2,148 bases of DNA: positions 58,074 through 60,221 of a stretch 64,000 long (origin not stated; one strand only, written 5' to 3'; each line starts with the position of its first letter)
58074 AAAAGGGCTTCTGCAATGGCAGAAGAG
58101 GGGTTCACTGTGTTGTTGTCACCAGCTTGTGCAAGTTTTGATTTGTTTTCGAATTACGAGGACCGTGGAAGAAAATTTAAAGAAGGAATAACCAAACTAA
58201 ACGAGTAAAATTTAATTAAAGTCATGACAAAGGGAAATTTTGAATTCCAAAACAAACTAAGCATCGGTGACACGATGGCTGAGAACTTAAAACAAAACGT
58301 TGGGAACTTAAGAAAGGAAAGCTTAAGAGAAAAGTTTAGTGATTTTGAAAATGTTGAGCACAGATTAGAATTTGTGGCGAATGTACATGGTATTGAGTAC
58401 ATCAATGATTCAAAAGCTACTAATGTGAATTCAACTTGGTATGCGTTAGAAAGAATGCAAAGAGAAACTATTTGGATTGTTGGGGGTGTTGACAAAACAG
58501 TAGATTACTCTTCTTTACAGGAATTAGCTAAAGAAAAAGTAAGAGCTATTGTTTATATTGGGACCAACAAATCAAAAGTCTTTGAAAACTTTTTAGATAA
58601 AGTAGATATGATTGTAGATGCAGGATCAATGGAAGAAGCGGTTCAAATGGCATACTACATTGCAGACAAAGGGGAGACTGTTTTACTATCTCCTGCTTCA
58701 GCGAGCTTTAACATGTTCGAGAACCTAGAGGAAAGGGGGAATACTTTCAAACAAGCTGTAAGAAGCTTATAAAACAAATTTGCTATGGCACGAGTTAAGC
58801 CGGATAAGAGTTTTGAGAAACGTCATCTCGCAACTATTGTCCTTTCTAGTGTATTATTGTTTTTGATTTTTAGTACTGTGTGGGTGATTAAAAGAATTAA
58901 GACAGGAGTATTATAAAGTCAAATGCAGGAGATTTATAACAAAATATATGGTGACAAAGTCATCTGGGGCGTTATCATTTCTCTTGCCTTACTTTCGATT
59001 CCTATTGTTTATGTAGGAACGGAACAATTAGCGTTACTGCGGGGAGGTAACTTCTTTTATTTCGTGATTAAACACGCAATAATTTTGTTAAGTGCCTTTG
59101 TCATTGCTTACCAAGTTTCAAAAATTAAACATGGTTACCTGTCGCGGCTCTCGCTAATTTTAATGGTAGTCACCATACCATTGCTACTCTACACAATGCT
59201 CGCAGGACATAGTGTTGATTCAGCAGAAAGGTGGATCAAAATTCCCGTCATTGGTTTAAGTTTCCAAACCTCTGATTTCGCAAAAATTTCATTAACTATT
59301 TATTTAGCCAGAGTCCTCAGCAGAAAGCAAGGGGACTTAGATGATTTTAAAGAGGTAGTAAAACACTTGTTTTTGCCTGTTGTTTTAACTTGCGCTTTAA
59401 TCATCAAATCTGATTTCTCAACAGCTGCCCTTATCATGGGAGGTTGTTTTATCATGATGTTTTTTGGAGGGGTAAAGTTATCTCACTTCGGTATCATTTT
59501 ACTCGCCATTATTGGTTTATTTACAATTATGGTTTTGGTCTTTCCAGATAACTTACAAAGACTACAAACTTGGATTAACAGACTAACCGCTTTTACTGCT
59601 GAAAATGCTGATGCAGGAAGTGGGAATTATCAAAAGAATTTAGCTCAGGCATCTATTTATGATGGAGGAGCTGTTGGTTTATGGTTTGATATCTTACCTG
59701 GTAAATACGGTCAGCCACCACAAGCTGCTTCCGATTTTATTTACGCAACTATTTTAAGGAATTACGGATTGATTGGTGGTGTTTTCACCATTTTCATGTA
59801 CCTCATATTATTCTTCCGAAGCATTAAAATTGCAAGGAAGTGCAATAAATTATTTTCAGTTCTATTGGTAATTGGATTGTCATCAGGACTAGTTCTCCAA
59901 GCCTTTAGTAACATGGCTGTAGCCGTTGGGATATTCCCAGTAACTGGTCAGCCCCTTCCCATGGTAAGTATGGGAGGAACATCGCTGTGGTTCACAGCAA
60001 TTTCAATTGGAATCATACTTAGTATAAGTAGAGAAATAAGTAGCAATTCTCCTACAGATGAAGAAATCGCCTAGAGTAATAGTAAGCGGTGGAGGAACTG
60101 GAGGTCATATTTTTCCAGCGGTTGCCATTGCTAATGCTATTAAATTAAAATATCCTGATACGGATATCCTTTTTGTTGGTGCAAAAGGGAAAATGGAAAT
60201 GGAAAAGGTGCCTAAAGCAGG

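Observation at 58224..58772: Orphan MurD C-terminal-domain paralogue inserted between murD and ftsW in the dcw cluster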

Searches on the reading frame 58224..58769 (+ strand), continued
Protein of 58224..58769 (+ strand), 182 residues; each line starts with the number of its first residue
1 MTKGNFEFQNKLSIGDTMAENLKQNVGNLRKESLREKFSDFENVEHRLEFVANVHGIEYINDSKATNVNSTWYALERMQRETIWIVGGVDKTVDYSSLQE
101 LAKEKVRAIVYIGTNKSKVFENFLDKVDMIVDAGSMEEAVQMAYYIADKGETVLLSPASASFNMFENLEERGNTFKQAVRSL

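Call 86: find_homologous_proteins(query=L066:4231-4995:+, max_evalue=1e-20)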
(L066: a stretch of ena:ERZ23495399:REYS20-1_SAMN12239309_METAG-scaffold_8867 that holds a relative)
Query L066:4231-4995:+ (255 aa): 6672 proteins with E <= 1e-20 among 8000 candidates; the best 120 are listed.
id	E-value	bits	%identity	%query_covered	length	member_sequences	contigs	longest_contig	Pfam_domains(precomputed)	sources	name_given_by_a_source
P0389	1.8e-58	216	49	96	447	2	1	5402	PF02875.27,PF08245.19,PF21377.4,PF21799.3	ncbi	-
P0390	1.1e-55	207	49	83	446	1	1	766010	PF02875.27,PF08245.19,PF21377.4,PF21799.3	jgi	jgi:UDP-N-acetylmuramoylalanine--D-glutamate ligase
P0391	1.4e-55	207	51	83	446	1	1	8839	PF02875.27,PF08245.19,PF21377.4,PF21799.3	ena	-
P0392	6.4e-55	205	47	93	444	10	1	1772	PF02875.27,PF08245.19,PF21377.4,PF21799.3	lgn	-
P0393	6.4e-54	201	48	97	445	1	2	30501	PF02875.27,PF08245.19,PF21377.4,PF21799.3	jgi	jgi:UDP-N-acetylmuramoylalanine--D-glutamate ligase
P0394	1.4e-53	200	50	83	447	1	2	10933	PF02875.27,PF08245.19,PF21377.4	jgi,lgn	jgi:UDP-N-acetylmuramoylalanine--D-glutamate ligase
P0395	2.4e-53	199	50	84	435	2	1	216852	PF02875.27,PF08245.19,PF21377.4,PF21799.3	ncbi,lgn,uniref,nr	ncbi:UDP-N-acetylmuramoyl-L-alanine--D-glutamate ligase [Flammeovirga sp. EKP202]|uniref:UDP-N-acety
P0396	3.8e-53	199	50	83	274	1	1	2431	PF08245.19,PF21377.4,PF21799.3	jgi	jgi:UDP-N-acetylmuramoylalanine--D-glutamate ligase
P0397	4.8e-53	198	50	87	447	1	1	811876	PF02875.27,PF08245.19,PF21377.4,PF21799.3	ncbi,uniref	ncbi:UDP-N-acetylmuramoyl-L-alanine--D-glutamate ligase [Pontibacter chitinilyticus]|uniref:UDP-N-ac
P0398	6.8e-53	198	49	83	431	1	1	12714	PF02875.27,PF08245.19,PF21377.4,PF21799.3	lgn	-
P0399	2.6e-52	196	47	93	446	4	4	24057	PF02875.27,PF08245.19,PF21377.4,PF21799.3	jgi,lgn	jgi:UDP-N-acetylmuramoylalanine--D-glutamate ligase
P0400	3.7e-52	195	48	92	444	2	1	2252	PF02875.27,PF08245.19,PF21377.4,PF21799.3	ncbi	ncbi:MAG: UDP-N-acetylmuramoyl-L-alanine--D-glutamate ligase [Chitinophagales bacterium]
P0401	4.0e-52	195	51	82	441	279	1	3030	PF02875.27,PF08245.19,PF21377.4,PF21799.3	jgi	-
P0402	5.8e-52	195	52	83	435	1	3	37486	PF02875.27,PF08245.19,PF21377.4,PF21799.3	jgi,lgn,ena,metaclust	metaclust:\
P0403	8.4e-52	194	50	87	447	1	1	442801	PF02875.27,PF08245.19,PF21377.4,PF21799.3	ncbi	ncbi:UDP-N-acetylmuramoyl-L-alanine--D-glutamate ligase [Pontibacter sp. CAU 1760]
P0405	1.2e-51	194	49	81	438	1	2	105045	PF02875.27,PF08245.19,PF21377.4,PF21799.3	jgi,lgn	-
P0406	1.3e-51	194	46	86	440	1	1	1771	PF02875.27,PF08245.19,PF21377.4,PF21799.3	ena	-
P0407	1.4e-51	194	46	95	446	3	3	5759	PF02875.27,PF08245.19,PF21377.4,PF21799.3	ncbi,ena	-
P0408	1.5e-51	194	46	93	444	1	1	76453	PF02875.27,PF08245.19,PF21377.4,PF21799.3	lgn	-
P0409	1.6e-51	193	46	97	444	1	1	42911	PF02875.27,PF08245.19,PF21377.4,PF21799.3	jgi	-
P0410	1.9e-51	193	48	92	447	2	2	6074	PF02875.27,PF08245.19,PF21377.4,PF21799.3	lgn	-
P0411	2.0e-51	193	44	95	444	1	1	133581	PF02875.27,PF08245.19,PF21377.4,PF21799.3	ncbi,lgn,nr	ncbi:MAG: UDP-N-acetylmuramoyl-L-alanine--D-glutamate ligase [Flavobacteriaceae bacterium]|nr:UDP-N-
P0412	2.1e-51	193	44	95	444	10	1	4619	PF02875.27,PF08245.19,PF21377.4,PF21799.3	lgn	-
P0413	2.6e-51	193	50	84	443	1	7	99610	PF02875.27,PF08245.19,PF21377.4,PF21799.3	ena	-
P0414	2.6e-51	193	47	84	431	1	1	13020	PF02875.27,PF08245.19,PF21377.4,PF21799.3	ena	-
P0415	2.6e-51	193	48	93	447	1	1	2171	PF02875.27,PF08245.19,PF21377.4,PF21799.3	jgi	jgi:UDP-N-acetylmuramoylalanine--D-glutamate ligase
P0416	2.6e-51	193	47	84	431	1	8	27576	PF02875.27,PF08245.19,PF21377.4,PF21799.3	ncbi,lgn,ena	-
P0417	2.7e-51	193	50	84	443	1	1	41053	PF02875.27,PF08245.19,PF21377.4,PF21799.3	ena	-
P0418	2.8e-51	193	50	84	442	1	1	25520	PF02875.27,PF08245.19,PF21377.4,PF21799.3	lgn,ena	-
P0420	4.7e-51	192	46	97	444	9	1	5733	PF02875.27,PF08245.19,PF21377.4,PF21799.3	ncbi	ncbi:MAG: UDP-N-acetylmuramoyl-L-alanine--D-glutamate ligase [Bacteroidales bacterium]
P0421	5.1e-51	192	48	83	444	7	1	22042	PF02875.27,PF08245.19,PF21377.4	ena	-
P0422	5.1e-51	192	45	95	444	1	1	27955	PF02875.27,PF08245.19,PF21377.4,PF21799.3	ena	-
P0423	5.3e-51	192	49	84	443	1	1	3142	PF02875.27,PF08245.19,PF21377.4,PF21799.3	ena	-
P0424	5.9e-51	192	50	82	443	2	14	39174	PF02875.27,PF08245.19,PF21377.4,PF21799.3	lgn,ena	-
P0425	6.1e-51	191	50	84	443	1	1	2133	PF02875.27,PF08245.19,PF21377.4,PF21799.3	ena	-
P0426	6.3e-51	191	50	84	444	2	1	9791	PF02875.27,PF08245.19,PF21377.4,PF21799.3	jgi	-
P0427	6.4e-51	191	50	84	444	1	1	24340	PF02875.27,PF08245.19,PF21377.4,PF21799.3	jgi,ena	-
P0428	7.0e-51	191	49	84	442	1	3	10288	PF02875.27,PF08245.19,PF21377.4,PF21799.3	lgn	-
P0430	9.5e-51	191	48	84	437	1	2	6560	PF02875.27,PF08245.19,PF21377.4,PF21799.3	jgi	jgi:UDP-N-acetylmuramoylalanine--D-glutamate ligase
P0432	9.8e-51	191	49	84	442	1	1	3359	PF02875.27,PF08245.19,PF21377.4,PF21799.3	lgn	-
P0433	9.8e-51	191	49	84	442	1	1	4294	PF02875.27,PF08245.19,PF21377.4,PF21799.3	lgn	-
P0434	9.8e-51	191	47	93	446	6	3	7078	PF02875.27,PF08245.19,PF21377.4,PF21799.3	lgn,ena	-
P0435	9.9e-51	191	43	95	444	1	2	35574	PF02875.27,PF08245.19,PF21377.4,PF21799.3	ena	-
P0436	1.0e-50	191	46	93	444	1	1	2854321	PF02875.27,PF08245.19,PF21377.4,PF21799.3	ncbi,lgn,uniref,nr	ncbi:UDP-N-acetylmuramoyl-L-alanine--D-glutamate ligase [Thermoflavifilum thermophilum]|uniref:UDP-N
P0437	1.0e-50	191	48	84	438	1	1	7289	PF02875.27,PF08245.19,PF21377.4,PF21799.3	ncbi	-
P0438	1.0e-50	191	46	93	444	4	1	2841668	PF02875.27,PF08245.19,PF21377.4,PF21799.3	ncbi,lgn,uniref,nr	ncbi:UDP-N-acetylmuramoylalanine--D-glutamate ligase [Thermoflavifilum aggregans]|uniref:UDP-N-acety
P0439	1.1e-50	191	48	84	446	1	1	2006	PF02875.27,PF08245.19,PF21377.4,PF21799.3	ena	-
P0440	1.1e-50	191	48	92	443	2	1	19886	PF02875.27,PF08245.19,PF21377.4,PF21799.3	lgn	-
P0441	1.1e-50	191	44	95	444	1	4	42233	PF02875.27,PF08245.19,PF21377.4,PF21799.3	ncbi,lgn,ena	-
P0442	1.2e-50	191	49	83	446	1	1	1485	PF02875.27,PF08245.19,PF21377.4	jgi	jgi:UDP-N-acetylmuramoylalanine--D-glutamate ligase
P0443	1.2e-50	191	49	83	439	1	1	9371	PF02875.27,PF08245.19,PF21377.4,PF21799.3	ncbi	-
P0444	1.2e-50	191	46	90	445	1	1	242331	PF02875.27,PF08245.19,PF21377.4,PF21799.3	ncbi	-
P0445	1.2e-50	191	44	97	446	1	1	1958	PF02875.27,PF08245.19,PF21377.4,PF21799.3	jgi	-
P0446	1.5e-50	190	47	93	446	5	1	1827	PF02875.27,PF08245.19,PF21377.4,PF21799.3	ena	-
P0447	1.6e-50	190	48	84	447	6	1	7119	PF02875.27,PF08245.19,PF21377.4,PF21799.3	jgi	jgi:UDP-N-acetylmuramoylalanine--D-glutamate ligase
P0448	1.6e-50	190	51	83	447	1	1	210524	PF02875.27,PF08245.19,PF21377.4,PF21799.3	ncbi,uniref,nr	ncbi:UDP-N-acetylmuramoyl-L-alanine--D-glutamate ligase [Pontibacter pamirensis]|uniref:UDP-N-acetyl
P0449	1.7e-50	190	47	84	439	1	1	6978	PF02875.27,PF08245.19,PF21377.4,PF21799.3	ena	-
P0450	1.8e-50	190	49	84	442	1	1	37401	PF02875.27,PF08245.19,PF21377.4,PF21799.3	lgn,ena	-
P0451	1.9e-50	190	51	82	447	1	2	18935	PF02875.27,PF08245.19,PF21377.4,PF21799.3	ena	-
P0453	2.0e-50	190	48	84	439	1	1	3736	PF02875.27,PF08245.19,PF21377.4,PF21799.3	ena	-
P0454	2.1e-50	190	46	92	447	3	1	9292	PF02875.27,PF08245.19,PF21377.4,PF21799.3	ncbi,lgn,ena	-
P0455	2.1e-50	190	45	94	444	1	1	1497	PF02875.27,PF08245.19,PF21377.4,PF21799.3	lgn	-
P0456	2.2e-50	190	44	95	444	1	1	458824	PF02875.27,PF08245.19,PF21377.4,PF21799.3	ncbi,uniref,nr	ncbi:UDP-N-acetylmuramoyl-L-alanine--D-glutamate ligase [Weeksellaceae bacterium KMM 9724]|uniref:UD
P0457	2.2e-50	190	46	83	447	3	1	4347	PF02875.27,PF08245.19,PF21377.4,PF21799.3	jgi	jgi:UDP-N-acetylmuramoylalanine--D-glutamate ligase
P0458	2.5e-50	189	44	96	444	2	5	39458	PF02875.27,PF08245.19,PF21377.4,PF21799.3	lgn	-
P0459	2.7e-50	189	50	82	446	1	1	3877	PF02875.27,PF08245.19,PF21377.4,PF21799.3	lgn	-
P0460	2.7e-50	189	46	83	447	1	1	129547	PF02875.27,PF08245.19,PF21377.4,PF21799.3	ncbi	ncbi:UDP-N-acetylmuramoyl-L-alanine--D-glutamate ligase [Pontibacter brevis]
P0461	2.7e-50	189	44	95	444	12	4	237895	PF02875.27,PF08245.19,PF21377.4,PF21799.3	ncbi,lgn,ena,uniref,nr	ncbi:UDP-N-acetylmuramoyl-L-alanine--D-glutamate ligase [Parabacteroides bouchesdurhonensis]|uniref:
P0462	3.2e-50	189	48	84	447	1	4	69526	PF02875.27,PF08245.19,PF21377.4,PF21799.3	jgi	jgi:UDP-N-acetylmuramoylalanine--D-glutamate ligase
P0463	3.4e-50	189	49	83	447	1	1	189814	PF02875.27,PF08245.19,PF21377.4,PF21799.3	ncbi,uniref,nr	ncbi:UDP-N-acetylmuramoyl-L-alanine--D-glutamate ligase [Pontibacter harenae]|uniref:UDP-N-acetylmur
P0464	3.8e-50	189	45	92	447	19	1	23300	PF02875.27,PF08245.19,PF21377.4,PF21799.3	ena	-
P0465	3.9e-50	189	47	84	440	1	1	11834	PF02875.27,PF08245.19,PF21377.4,PF21799.3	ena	-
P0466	4.0e-50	189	45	97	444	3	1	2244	PF02875.27,PF08245.19,PF21377.4,PF21799.3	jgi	jgi:UDP-N-acetylmuramoylalanine--D-glutamate ligase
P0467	4.4e-50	189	44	83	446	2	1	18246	PF02875.27,PF08245.19,PF21377.4,PF21799.3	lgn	-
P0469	4.6e-50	189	50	84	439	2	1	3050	PF02875.27,PF08245.19,PF21377.4,PF21799.3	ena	-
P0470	4.8e-50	189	47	84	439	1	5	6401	PF02875.27,PF08245.19,PF21377.4,PF21799.3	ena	-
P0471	5.0e-50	188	47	84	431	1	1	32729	PF02875.27,PF08245.19,PF21377.4,PF21799.3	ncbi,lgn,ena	-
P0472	5.0e-50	188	50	86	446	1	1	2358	PF02875.27,PF08245.19,PF21377.4,PF21799.3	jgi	jgi:UDP-N-acetylmuramoylalanine--D-glutamate ligase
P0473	5.8e-50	188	48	85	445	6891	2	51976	PF02875.27,PF08245.19,PF21377.4,PF21799.3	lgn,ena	-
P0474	5.9e-50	188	50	78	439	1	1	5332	PF02875.27,PF08245.19,PF21377.4,PF21799.3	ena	-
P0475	6.0e-50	188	46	76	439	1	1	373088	PF02875.27,PF08245.19,PF21377.4,PF21799.3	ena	-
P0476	6.0e-50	188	48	84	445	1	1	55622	PF02875.27,PF08245.19,PF21377.4,PF21799.3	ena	-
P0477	6.2e-50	188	45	92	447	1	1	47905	PF02875.27,PF08245.19,PF21377.4,PF21799.3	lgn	-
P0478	6.4e-50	188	48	94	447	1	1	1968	PF02875.27,PF08245.19,PF21377.4,PF21799.3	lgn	-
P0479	6.6e-50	188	44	98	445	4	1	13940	PF02875.27,PF08245.19,PF21377.4,PF21799.3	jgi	-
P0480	6.6e-50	188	44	93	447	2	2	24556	PF02875.27,PF08245.19,PF21377.4,PF21799.3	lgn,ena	-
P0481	7.4e-50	188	50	83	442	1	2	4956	PF02875.27,PF08245.19,PF21377.4,PF21799.3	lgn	-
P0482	7.7e-50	188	47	83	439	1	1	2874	PF02875.27,PF08245.19,PF21377.4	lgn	-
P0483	7.9e-50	188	47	84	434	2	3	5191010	PF02875.27,PF08245.19,PF21377.4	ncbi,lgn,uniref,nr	ncbi:UDP-N-acetylmuramoyl-L-alanine--D-glutamate ligase [Flammeovirga yaeyamensis]|uniref:UDP-N-acet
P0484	7.9e-50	188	48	82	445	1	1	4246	PF02875.27,PF08245.19,PF21377.4,PF21799.3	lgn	-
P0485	7.9e-50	188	48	84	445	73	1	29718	PF02875.27,PF08245.19,PF21377.4,PF21799.3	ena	-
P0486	8.0e-50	188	48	84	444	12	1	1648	PF02875.27,PF08245.19,PF21377.4,PF21799.3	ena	-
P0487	8.1e-50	188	48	84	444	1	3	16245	PF02875.27,PF08245.19,PF21377.4,PF21799.3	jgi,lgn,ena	jgi:UDP-N-acetylmuramoylalanine--D-glutamate ligase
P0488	8.3e-50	188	45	92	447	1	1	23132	PF02875.27,PF08245.19,PF21377.4,PF21799.3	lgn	-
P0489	9.1e-50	188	50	82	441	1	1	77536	PF02875.27,PF08245.19,PF21377.4,PF21799.3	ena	-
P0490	9.2e-50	188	47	84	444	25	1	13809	PF02875.27,PF08245.19,PF21377.4,PF21799.3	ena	-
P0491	9.2e-50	188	49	84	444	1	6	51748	PF02875.27,PF08245.19,PF21377.4,PF21799.3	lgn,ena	-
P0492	9.2e-50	188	49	82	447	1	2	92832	PF02875.27,PF08245.19,PF21377.4,PF21799.3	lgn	-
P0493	9.2e-50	188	42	98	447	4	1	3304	PF02875.27,PF08245.19,PF21377.4,PF21799.3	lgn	-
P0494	9.6e-50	188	48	84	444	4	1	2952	PF02875.27,PF08245.19,PF21377.4,PF21799.3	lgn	-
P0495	9.8e-50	188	45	97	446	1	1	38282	PF02875.27,PF08245.19,PF21377.4,PF21799.3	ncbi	-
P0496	1.1e-49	187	47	84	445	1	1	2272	PF02875.27,PF08245.19,PF21377.4,PF21799.3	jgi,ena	jgi:UDP-N-acetylmuramoylalanine--D-glutamate ligase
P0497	1.1e-49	187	48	84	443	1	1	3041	PF02875.27,PF08245.19,PF21377.4,PF21799.3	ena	-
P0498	1.2e-49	187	45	94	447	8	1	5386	PF02875.27,PF08245.19,PF21377.4,PF21799.3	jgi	jgi:UDP-N-acetylmuramoylalanine--D-glutamate ligase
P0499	1.2e-49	187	48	83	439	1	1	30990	PF02875.27,PF08245.19,PF21377.4,PF21799.3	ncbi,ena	-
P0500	1.2e-49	187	44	97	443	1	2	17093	PF02875.27,PF08245.19,PF21377.4,PF21799.3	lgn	-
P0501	1.2e-49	187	47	84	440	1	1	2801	PF02875.27,PF08245.19,PF21377.4,PF21799.3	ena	-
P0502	1.2e-49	187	46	83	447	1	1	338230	PF02875.27,PF08245.19,PF21377.4,PF21799.3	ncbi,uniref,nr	ncbi:UDP-N-acetylmuramoyl-L-alanine--D-glutamate ligase [Pontibacter diazotrophicus]|uniref:UDP-N-ac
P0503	1.3e-49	187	48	84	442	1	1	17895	PF02875.27,PF08245.19,PF21377.4,PF21799.3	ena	-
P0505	1.3e-49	187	47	84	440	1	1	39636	PF02875.27,PF08245.19,PF21377.4,PF21799.3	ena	-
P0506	1.4e-49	187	45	93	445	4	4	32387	PF02875.27,PF08245.19,PF21377.4,PF21799.3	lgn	-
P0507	1.4e-49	187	48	84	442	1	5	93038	PF02875.27,PF08245.19,PF21377.4,PF21799.3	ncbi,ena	-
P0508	1.4e-49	187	48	84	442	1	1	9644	PF02875.27,PF08245.19,PF21377.4,PF21799.3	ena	-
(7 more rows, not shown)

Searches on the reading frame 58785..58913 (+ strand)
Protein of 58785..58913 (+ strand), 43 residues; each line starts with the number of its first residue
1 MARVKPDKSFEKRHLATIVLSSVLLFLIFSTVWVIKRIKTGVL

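Call 43: search_protein_families(library=pfam, proteins=[window:58785-58913:+], max_evalue=0.1)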
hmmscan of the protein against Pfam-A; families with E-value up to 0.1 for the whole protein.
seq(43 aa): 0 families

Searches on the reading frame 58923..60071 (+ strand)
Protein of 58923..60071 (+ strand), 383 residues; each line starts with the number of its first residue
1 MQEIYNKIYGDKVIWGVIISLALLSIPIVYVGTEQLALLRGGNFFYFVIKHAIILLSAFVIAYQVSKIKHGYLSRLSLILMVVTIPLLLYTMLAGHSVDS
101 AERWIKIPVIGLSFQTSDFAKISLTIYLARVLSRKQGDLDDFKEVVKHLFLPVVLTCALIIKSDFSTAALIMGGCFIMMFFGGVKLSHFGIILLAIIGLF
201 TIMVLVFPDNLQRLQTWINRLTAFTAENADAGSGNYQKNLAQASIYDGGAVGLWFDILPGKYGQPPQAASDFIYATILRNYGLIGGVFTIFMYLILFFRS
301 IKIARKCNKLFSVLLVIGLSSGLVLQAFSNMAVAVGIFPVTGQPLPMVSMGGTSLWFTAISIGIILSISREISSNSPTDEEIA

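Call 43: search_protein_families(library=pfam, proteins=[window:58923-60071:+], max_evalue=0.1)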
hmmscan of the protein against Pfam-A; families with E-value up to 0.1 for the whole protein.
window:58923-60071:+ (383 aa): 2 families
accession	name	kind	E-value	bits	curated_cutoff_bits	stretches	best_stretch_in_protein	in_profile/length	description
PF01098.24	FTSW_RODA_SPOVE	-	1.3e-59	202.4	26.4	1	16-371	6-353/356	Cell cycle protein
PF01350.22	Flavi_NS4A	-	0.027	14.8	27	1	164-213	76-122/144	Flavivirus non-structural protein NS4A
